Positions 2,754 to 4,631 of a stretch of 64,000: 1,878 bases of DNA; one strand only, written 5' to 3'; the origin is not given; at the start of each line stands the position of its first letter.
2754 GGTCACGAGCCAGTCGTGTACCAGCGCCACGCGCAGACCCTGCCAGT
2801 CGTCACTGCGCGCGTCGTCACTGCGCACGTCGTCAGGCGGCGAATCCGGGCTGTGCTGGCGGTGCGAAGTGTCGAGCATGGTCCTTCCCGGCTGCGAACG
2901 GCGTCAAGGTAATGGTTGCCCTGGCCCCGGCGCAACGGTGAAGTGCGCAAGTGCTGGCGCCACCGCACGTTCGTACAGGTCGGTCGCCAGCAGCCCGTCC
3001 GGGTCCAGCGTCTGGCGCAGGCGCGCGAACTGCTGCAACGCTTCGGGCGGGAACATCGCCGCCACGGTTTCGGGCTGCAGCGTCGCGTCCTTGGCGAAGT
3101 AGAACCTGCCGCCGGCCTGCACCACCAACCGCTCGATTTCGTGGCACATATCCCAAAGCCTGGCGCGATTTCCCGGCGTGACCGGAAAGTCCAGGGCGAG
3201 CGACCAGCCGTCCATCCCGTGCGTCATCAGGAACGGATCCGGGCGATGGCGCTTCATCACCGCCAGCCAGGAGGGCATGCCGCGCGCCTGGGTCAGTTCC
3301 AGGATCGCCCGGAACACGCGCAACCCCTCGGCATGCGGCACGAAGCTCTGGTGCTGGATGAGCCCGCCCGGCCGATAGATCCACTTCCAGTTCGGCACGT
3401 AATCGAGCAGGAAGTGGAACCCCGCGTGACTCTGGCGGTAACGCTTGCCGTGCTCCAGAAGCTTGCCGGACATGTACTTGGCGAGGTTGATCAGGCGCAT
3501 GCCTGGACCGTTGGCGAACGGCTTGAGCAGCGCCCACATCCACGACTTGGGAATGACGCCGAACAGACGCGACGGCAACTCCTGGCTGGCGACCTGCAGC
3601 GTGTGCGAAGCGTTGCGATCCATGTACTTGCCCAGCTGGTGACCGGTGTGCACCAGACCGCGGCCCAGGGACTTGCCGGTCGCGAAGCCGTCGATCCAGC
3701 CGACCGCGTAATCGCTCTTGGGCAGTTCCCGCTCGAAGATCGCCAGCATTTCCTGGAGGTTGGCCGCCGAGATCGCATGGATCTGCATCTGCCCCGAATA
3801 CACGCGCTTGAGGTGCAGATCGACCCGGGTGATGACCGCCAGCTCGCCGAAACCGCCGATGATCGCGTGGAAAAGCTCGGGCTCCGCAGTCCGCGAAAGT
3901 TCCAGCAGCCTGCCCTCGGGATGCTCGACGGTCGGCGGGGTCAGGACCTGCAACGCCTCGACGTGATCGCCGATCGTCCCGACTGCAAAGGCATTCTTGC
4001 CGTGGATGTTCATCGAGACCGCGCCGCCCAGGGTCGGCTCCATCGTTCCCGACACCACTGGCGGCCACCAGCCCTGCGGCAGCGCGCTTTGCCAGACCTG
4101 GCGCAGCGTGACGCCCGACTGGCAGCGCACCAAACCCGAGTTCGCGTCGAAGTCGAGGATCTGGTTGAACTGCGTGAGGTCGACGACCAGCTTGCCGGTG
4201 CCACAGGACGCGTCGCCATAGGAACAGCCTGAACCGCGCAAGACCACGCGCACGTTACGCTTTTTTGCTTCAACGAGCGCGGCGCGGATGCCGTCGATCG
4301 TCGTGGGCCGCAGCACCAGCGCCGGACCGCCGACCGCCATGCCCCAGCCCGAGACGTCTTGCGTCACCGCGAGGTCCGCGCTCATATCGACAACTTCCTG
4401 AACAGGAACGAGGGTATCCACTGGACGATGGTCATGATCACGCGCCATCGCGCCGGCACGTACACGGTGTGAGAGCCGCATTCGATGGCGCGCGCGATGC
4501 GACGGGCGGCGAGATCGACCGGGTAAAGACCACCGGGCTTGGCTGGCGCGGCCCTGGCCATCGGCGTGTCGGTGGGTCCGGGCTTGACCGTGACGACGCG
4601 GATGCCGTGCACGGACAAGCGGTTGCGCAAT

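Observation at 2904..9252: DprE2-DprE1-like epimerase pair, with hallmark ATGA coupling, embedded in a myxobacterial polysaccharide cluster next to a GT-C transferase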

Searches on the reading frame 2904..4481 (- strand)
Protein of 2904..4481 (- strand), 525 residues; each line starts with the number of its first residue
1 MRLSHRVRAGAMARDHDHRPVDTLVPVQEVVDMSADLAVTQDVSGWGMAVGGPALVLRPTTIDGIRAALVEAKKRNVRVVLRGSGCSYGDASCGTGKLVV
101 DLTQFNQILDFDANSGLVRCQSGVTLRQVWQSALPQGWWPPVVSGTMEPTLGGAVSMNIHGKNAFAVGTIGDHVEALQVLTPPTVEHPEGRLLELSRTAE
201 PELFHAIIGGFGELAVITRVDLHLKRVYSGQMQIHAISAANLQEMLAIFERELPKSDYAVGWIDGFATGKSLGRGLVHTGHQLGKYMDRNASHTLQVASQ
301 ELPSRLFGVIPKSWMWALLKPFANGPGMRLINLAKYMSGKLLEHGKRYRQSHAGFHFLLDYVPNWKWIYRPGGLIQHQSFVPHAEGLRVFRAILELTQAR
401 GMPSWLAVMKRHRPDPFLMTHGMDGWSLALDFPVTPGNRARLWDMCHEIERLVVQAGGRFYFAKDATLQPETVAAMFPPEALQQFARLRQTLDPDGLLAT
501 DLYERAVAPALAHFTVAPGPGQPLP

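Call 4: search_protein_families(library=pfam, proteins=[window:2904-4481:-])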
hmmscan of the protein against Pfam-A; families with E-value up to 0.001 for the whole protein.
window:2904-4481:- (525 aa): 2 families
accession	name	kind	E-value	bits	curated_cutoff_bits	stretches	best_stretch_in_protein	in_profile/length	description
PF01565.28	FAD_binding_4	-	1.4e-30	106.2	26.4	1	53-182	1-131/139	FAD binding domain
PF04030.19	ALO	-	2.1e-05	24.8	23.1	1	444-504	198-256/258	D-arabinono-1,4-lactone oxidase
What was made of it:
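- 2904..4385 (-): DprE1-like FAD-dependent oxidase, 493 aa. Pfam FAD_binding_4 plus an ALO C-terminal domain (call 4).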

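Call 9: search_protein_families(library=ncbifam, proteins=[window:2907-4385:-], max_evalue=0.01)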
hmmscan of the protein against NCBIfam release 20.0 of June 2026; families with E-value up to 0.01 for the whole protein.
window:2907-4385:- (493 aa): 12 families
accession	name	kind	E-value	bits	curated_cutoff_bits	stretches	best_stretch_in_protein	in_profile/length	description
NF053785.1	DcplphribOxDprE1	equivalog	6.4e-86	289.3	500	1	9-473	3-446/449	decaprenylphosphoryl-beta-D-ribose oxidase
TIGR01679.1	bact_FAD_ox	subfamily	1.3e-17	63.9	292.25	1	15-219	6-196/419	FAD-linked oxidoreductase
TIGR01678.1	FAD_lactone_ox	subfamily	3.3e-17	62.5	396.8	1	23-227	17-210/438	sugar 1,4-lactone oxidase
TIGR01677.1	pln_FAD_oxido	subfamily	3.5e-16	58.8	383.1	1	24-220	37-239/560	FAD-dependent oxidoreductase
TIGR00387.1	glcD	equivalog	4.2e-14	52.2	567.9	1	25-192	2-170/413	glycolate oxidase subunit GlcD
NF008408.0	PRK11230.1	equivalog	1.7e-10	40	897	1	20-149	55-186/499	glycolate oxidase subunit GlcD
NF049975.1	2HglutDHaseYdiJ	equivalog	2.2e-09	35.7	1350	1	29-148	60-183/1018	D-2-hydroxyglutarate dehydrogenase YdiJ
TIGR01676.1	GLDHase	equivalog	4.1e-08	32.5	458.25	1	24-191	65-224/541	L-galactonolactone dehydrogenase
NF041226.1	BagK_FevA1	equivalog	1.6e-07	30.1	800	1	10-210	29-224/453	bagremycin/ferroverdin biosynthesis FAD-dependent oxygenase BagK/FevA1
NF008439.0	PRK11282.1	equivalog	1.1e-05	24.5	284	1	32-191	10-169/358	glycolate oxidase subunit GlcE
NF041227.1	BagG_FevA2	exception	1.4e-05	24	850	1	26-209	51-227/455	bagremycin/ferroverdin biosynthesis FAD-dependent oxygenase BagG/FevA2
NF010480.0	PRK13905.1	equivalog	0.0002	20.3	259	1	17-127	29-138/303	UDP-N-acetylmuramate dehydrogenase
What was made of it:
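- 2904..4385 (-): The NCBIfam DprE1 model gives 289 bits (cut-off 500); the next family scores 64 bits (call 9).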

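Call 11: find_encoding_contigs(protein=window:2907-4385:-, flank=10000, max_places=6)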
Protein window:2907-4385:- (493 aa): 1 contig read that carries it; 1 place shown.
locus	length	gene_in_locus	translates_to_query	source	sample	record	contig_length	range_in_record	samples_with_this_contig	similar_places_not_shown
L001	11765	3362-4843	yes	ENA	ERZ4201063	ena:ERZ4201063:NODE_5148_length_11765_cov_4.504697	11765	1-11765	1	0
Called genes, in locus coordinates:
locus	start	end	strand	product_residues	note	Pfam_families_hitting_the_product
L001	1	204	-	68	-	?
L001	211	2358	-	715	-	PF03030:H_PPase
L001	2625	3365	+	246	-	PF00106:adh_short, PF08659:KR, PF13561:adh_short_C2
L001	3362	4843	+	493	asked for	PF01565:FAD_binding_4, PF04030:ALO (faint)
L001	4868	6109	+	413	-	PF13439:Glyco_transf_4, PF00534:Glycos_transf_1, PF13692:Glyco_trans_1_4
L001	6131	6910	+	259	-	PF02397:Bac_transf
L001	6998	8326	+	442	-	PF01943:Polysacc_synt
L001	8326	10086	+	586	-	PF04932:Wzy_C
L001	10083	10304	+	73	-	PF02597:ThiS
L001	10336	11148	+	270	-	PF05690:ThiG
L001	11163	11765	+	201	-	?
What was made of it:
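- Checked: A copy of the same contig (L001) shows a 586-aa Wzy_C protein next, then thiS/thiG (call 11).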

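Call 12: find_homologous_proteins(query=window:2907-4385:-, max_evalue=1e-10)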
Query window:2907-4385:- (493 aa): 5656 proteins with E <= 1e-10 among 8000 candidates; the best 120 are listed.
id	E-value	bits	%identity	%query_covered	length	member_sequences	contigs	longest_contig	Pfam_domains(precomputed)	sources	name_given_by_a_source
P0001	0.0e+0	1143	100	100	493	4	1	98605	PF04030.20,PF01565.29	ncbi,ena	-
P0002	7.7e-260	881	79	99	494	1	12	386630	PF04030.20,PF01565.29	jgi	jgi:decaprenylphospho-beta-D-ribofuranose 2-oxidase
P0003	8.6e-247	838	75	98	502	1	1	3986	PF04030.20,PF01565.29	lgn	-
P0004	3.6e-213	727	68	96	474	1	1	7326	PF04030.20,PF01565.29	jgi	jgi:FAD/FMN-containing dehydrogenase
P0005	8.5e-213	726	67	98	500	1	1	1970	PF01565.29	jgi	-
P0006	2.2e-212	724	66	95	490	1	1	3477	PF01565.29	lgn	-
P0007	2.5e-206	704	64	97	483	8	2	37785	PF04030.20,PF01565.29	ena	-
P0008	3.3e-205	701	65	97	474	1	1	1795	PF01565.29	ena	-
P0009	1.0e-201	689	65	96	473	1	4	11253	PF04030.20,PF01565.29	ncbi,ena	-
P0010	6.8e-200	683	62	96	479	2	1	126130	PF01565.29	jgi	jgi:decaprenylphospho-beta-D-ribofuranose 2-oxidase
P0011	3.5e-199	681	64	96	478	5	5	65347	PF01565.29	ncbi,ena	-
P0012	1.1e-198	679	60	98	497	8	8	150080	PF04030.20,PF01565.29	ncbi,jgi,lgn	jgi:decaprenylphospho-beta-D-ribofuranose 2-oxidase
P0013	5.6e-198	677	62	98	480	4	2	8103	PF01565.29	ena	-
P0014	1.3e-197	676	63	96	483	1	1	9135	PF01565.29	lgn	-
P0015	1.3e-196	672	62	96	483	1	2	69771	PF01565.29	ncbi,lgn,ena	-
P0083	7.0e-152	525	51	95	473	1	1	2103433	PF01565.29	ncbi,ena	-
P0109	1.2e-150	521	49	94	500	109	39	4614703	PF01565.29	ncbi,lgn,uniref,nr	ncbi:FAD binding domain protein [Leptospira interrogans serovar Manilae]|uniref:FAD binding domain p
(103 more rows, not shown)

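Call 13: find_encoding_contigs(protein=P0109, flank=10000, max_places=2)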
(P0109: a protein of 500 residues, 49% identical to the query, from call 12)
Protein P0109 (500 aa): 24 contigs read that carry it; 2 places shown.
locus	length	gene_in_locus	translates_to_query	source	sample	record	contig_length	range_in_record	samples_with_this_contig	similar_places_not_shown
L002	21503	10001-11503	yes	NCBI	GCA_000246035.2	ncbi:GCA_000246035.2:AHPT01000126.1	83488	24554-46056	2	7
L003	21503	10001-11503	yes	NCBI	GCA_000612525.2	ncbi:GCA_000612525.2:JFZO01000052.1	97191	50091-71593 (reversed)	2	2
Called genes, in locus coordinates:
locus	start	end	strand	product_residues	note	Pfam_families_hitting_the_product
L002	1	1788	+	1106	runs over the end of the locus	PF00873:ACR_tran, PF03176:MMPL (weak)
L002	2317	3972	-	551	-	PF07642:BBP2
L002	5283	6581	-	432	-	PF01743:PolyA_pol, PF12627:PolyA_pol_RNAbd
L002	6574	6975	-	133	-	-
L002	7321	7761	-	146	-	PF00075:RNase_H, PF13456:RVT_3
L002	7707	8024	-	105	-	-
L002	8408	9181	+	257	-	PF04376:ATE_N, PF04377:ATE_C, PF13480:Acetyltransf_6 (weak)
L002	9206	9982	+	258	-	PF02882:THF_DHG_CYH_C (faint), PF00106:adh_short, PF01370:Epimerase (weak), PF08659:KR, PF13460:NAD_binding_10 (weak), PF13561:adh_short_C2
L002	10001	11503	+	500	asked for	PF01565:FAD_binding_4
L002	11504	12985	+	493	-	-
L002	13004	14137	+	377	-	PF00535:Glycos_transf_2, PF10111:Glyco_tranf_2_2 (weak)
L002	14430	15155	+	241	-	-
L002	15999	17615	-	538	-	-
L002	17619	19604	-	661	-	PF04932:Wzy_C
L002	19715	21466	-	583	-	-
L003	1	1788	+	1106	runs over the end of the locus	PF00873:ACR_tran, PF03176:MMPL (weak)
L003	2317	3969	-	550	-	PF07642:BBP2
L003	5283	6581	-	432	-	PF01743:PolyA_pol, PF12627:PolyA_pol_RNAbd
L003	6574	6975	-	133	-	-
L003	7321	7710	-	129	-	PF00075:RNase_H, PF13456:RVT_3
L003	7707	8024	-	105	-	-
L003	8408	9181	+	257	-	PF04376:ATE_N, PF04377:ATE_C, PF13480:Acetyltransf_6 (weak)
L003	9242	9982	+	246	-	PF00106:adh_short, PF01370:Epimerase (weak), PF08659:KR, PF13460:NAD_binding_10 (weak), PF13561:adh_short_C2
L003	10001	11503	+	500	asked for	PF01565:FAD_binding_4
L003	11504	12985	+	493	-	-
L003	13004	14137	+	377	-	PF00535:Glycos_transf_2, PF10111:Glyco_tranf_2_2 (weak)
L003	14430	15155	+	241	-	-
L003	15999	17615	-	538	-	-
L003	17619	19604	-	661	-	PF04932:Wzy_C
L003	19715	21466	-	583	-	-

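Call 14: find_encoding_contigs(protein=P0002, flank=10000, max_places=2)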
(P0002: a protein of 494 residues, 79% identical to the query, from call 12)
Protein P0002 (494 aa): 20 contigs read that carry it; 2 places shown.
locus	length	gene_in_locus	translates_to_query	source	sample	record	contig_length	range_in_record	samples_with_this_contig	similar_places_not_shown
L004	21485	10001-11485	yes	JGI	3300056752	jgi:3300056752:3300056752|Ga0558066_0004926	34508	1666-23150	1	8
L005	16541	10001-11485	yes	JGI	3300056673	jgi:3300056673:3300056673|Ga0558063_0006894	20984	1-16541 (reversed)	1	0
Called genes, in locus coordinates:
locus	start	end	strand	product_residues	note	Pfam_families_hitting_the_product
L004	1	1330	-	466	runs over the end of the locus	PF03349:Toluene_X, PF11751:PorP_SprF (faint)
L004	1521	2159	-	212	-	-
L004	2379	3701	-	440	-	PF13439:Glyco_transf_4, PF13579:Glyco_trans_4_4, PF20706:GT4-conflict (weak), PF00534:Glycos_transf_1, PF13692:Glyco_trans_1_4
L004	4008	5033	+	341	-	PF00756:Esterase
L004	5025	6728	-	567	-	-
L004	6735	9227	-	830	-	PF03030:H_PPase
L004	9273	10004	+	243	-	PF00106:adh_short, PF01370:Epimerase (weak), PF08659:KR, PF13561:adh_short_C2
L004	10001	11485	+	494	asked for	PF01565:FAD_binding_4, PF04030:ALO (faint)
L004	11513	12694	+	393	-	PF13439:Glyco_transf_4, PF20706:GT4-conflict (weak), PF00534:Glycos_transf_1, PF13692:Glyco_trans_1_4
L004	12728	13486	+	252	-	PF02397:Bac_transf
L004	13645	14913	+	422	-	PF01943:Polysacc_synt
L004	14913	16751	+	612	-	PF04932:Wzy_C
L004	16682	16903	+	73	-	PF02597:ThiS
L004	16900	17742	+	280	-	PF05690:ThiG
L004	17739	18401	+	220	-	PF02581:TMP-TENI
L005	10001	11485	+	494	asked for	PF01565:FAD_binding_4, PF04030:ALO (faint)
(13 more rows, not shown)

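Call 15: find_encoding_contigs(protein=P0083, flank=10000, max_places=2)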
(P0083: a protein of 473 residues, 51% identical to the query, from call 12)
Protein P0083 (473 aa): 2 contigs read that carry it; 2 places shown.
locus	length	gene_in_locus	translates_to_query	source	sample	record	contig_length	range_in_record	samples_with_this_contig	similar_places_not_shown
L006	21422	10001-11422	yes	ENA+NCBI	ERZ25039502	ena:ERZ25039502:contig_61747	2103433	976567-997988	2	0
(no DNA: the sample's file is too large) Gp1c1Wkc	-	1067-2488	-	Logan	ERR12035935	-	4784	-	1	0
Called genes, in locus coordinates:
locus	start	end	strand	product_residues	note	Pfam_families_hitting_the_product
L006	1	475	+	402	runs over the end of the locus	PF00583:Acetyltransf_1, PF13508:Acetyltransf_7 (faint)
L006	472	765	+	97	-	-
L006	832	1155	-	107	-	PF14864:Alkyl_sulf_C, PF02036:SCP2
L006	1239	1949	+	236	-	-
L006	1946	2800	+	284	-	PF01678:DAP_epimerase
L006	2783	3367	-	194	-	PF03886:ABC_trans_aux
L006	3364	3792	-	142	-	-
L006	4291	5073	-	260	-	PF00005:ABC_tran, PF13304:AAA_21 (weak)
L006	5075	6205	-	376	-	PF02405:MlaE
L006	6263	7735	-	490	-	-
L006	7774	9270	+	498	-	PF00483:NTP_transferase, PF12804:NTP_transf_3, PF00535:Glycos_transf_2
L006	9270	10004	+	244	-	PF00106:adh_short, PF08659:KR, PF13561:adh_short_C2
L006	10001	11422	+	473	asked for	PF01565:FAD_binding_4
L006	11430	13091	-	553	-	PF00884:Sulfatase, PF01663:Phosphodiest (faint), PF16347:SGSH_C (faint)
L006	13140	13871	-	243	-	PF01904:DUF72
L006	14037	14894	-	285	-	PF13411:MerR_1, PF14559:TPR_19 (faint), PF13181:TPR_8 (faint), PF13424:TPR_12 (weak), PF00515:TPR_1, PF07719:TPR_2, PF13432:TPR_16, PF13414:TPR_11, +3 more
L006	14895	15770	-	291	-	PF02735:Ku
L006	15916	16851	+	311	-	PF01068:DNA_ligase_A_M, PF04679:DNA_ligase_A_C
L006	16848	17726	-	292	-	PF01546:Peptidase_M20 (weak), PF04389:Peptidase_M28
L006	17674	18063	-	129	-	-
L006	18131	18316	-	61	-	-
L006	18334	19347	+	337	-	PF00296:Bac_luciferase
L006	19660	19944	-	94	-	-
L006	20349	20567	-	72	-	PF01206:TusA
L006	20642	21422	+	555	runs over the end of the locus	-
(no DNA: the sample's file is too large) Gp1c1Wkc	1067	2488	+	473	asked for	PF01565:FAD_binding_4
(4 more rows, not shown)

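Call 21: find_related_loci(query=A1, collection=genome_contigs, flank=10000)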
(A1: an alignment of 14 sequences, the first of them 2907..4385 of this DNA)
Query A1 (493 aa) in genome_contigs; peptide patterns used: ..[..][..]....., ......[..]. (x = any residue, [..] = any of these).
599 stretches matched a pattern (row limit reached: there are more); 585 encode a relative of the query (tblastn E <= 1e-3); the best 80 are kept; 80 distinct loci.
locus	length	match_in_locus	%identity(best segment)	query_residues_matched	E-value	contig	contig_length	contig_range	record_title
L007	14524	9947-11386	63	8-493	0e+0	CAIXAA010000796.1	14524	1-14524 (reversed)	MAG: uncultured Myxococcales bacterium isolate MJ120716A_bin-0880 genome assembly, contig: bin-0880:796/998, whole genom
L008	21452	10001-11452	61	6-493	0e+0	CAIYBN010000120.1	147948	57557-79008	MAG: uncultured Myxococcales bacterium isolate MJ-time_bin-1663 genome assembly, contig: bin-1663:120/149, whole genome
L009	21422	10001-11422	62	2-483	0e+0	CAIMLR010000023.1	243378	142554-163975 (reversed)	MAG: uncultured Myxococcales bacterium isolate A14_bin-1730 genome assembly, contig: bin-1730:23/50, whole genome shotgu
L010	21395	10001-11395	62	9-479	0e+0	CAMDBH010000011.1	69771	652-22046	MAG: Klebsiella pneumoniae isolate MaH-04nov19-278 genome assembly, contig: MaH-04nov19-C688, whole genome shotgun seque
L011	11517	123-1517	63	7-479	0e+0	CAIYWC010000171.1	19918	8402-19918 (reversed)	MAG: uncultured Myxococcales bacterium isolate AlinenLipids_bin-2060 genome assembly, contig: bin-2060:171/236, whole ge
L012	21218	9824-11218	62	7-479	0e+0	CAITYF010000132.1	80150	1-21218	MAG: uncultured Myxococcales bacterium isolate Ja1_bin-0143 genome assembly, contig: bin-0143:132/272, whole genome shot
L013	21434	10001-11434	58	1-486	0e+0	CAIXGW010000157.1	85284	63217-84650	MAG: uncultured Myxococcales bacterium isolate ErkenSummer_bin-0937 genome assembly, contig: bin-0937:157/404, whole gen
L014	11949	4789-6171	58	11-479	0e+0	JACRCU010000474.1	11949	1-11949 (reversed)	MAG: Deltaproteobacteria bacterium isolate NC_groundwater_1654_Pr3_B-0.1um_9_b SR-2_scaffold_141_3442038, whole genome s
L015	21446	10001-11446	54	1-493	1e-170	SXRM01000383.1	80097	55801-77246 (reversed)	MAG: Proteobacteria bacterium isolate F1-140-MAGs058 F1-140__c494357, whole genome shotgun sequence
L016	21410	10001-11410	54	1-480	2e-164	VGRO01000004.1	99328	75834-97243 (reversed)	MAG: Deltaproteobacteria bacterium isolate M_DeepCast_65m_m1_011 M_DeepCast_65m_m1_011_Ga0194120_10000240, whole genome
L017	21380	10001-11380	53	9-478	5e-163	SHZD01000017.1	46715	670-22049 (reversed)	MAG: Myxococcales bacterium isolate Baikal-deep-G136 BACOMB-C3157, whole genome shotgun sequence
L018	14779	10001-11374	48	9-473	3e-160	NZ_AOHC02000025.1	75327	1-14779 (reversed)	Leptospira weilii serovar Ranarum str. ICFT ctg7180000034521, whole genome shotgun sequence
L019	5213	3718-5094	53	9-473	2e-162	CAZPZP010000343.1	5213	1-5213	MAG TPA_asm: uncultured Chthonomonadaceae bacterium isolate SRP128246_co1_482 genome assembly, contig: NODE_44871_length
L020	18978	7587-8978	53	9-478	1e-158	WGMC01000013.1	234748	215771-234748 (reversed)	MAG: Planctomycetaceae bacterium isolate RI_242 c_000000113117, whole genome shotgun sequence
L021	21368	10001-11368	48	11-473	1e-158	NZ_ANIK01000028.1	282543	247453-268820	Leptospira alstonii serovar Sichuan str. 79601 ctg7180000004671, whole genome shotgun sequence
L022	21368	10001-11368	48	11-473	2e-158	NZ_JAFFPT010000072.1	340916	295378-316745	Leptospira ainazelensis strain 201903071 contig_0008, whole genome shotgun sequence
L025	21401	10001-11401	47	1-474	8e-157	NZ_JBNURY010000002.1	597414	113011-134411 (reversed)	Leptospira sp. SA-E8 NODE_2_length_597414_cov_31.007388_pilon, whole genome shotgun sequence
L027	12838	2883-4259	51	9-473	4e-156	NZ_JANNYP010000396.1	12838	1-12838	MAG: Armatimonas sp. isolate VAR_34_concoct_113 VAR_34_k141_2524442, whole genome shotgun sequence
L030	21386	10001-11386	48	5-473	2e-155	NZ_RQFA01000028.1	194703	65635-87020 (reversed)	Leptospira gomenensis strain 201800299 contig_0011, whole genome shotgun sequence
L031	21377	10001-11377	47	9-474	7e-155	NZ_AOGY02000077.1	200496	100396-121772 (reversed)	Leptospira vanthielii serovar Holland str. Waz Holland = ATCC 700522 strain Waz Holland ctg7180000023784, whole genome s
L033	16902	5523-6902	49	11-476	3e-154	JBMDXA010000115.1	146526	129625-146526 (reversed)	MAG: Candidatus Kapaibacteriota bacterium isolate FBaNitRs1_5 FBaNitRs1_contig115, whole genome shotgun sequence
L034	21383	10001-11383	51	9-476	4e-154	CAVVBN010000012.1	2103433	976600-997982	MAG: uncultured delta proteobacterium isolate MFD02809.bin.2.268 genome assembly, contig: contig_61747, whole genome sho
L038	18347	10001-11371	49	11-473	2e-153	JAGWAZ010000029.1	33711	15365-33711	MAG: Chlorobiota bacterium isolate 277c_20 scaffold_2003, whole genome shotgun sequence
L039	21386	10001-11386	51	9-476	8e-153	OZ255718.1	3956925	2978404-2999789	MAG: Capsulimonadaceae bacterium isolate 2a8c9191-2463-4728-b900-79d1934bd544 genome assembly, chromosome: 1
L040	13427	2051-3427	52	9-473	9e-153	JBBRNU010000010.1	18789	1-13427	MAG: Chthonomonadales bacterium isolate La1_metabat2.198 LA1C_B2.198_k141_2654297L_18789_cov_12.0013, whole genome shotg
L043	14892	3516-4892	51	9-473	9e-152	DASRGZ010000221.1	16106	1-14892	MAG TPA_asm: Chthonomonadaceae bacterium isolate SMAG_U10071 k141_1147101, whole genome shotgun sequence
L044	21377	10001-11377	50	9-473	7e-152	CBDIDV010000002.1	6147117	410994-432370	MAG: Chthonomonadaceae bacterium isolate 49279074-25be-4485-8097-0148cf5cea14 genome assembly, contig: contig_2, whole g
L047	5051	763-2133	51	11-473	9e-154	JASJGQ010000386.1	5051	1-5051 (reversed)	MAG: Acidobacteriota bacterium isolate ChS5.bin.55 ChesSed_k141_1188103, whole genome shotgun sequence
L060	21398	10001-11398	45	1-473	4e-150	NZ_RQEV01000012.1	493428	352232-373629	Leptospira fluminis strain SCS5 contig_0002, whole genome shotgun sequence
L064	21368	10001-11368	47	11-474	7e-150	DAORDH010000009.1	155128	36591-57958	MAG TPA_asm: Leptospiraceae bacterium isolate AMR_MDS_0885 NODE_38_length_155128_cov_13.734996, whole genome shotgun seq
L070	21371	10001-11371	51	11-473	2e-148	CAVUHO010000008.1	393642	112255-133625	MAG: Candidatus Sulfomarinibacteraceae bacterium isolate MFD04716.bin.1.4 genome assembly, contig: contig_4131, whole ge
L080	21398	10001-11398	50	2-473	7e-148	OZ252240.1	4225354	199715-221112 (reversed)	MAG: Capsulimonadaceae bacterium isolate a2a86edc-45d1-4d9d-aabf-dbb7e56cb6e1 genome assembly, chromosome: 1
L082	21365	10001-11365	49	9-473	1e-147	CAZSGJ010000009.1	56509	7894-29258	MAG TPA_asm: uncultured Armatimonadia bacterium isolate binchicken_co298_479 genome assembly, contig: NODE_822_length_56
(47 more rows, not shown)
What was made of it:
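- Checked: The closest genome hits are uncultured Myxococcales MAGs at 58-63% amino-acid identity (call 21).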
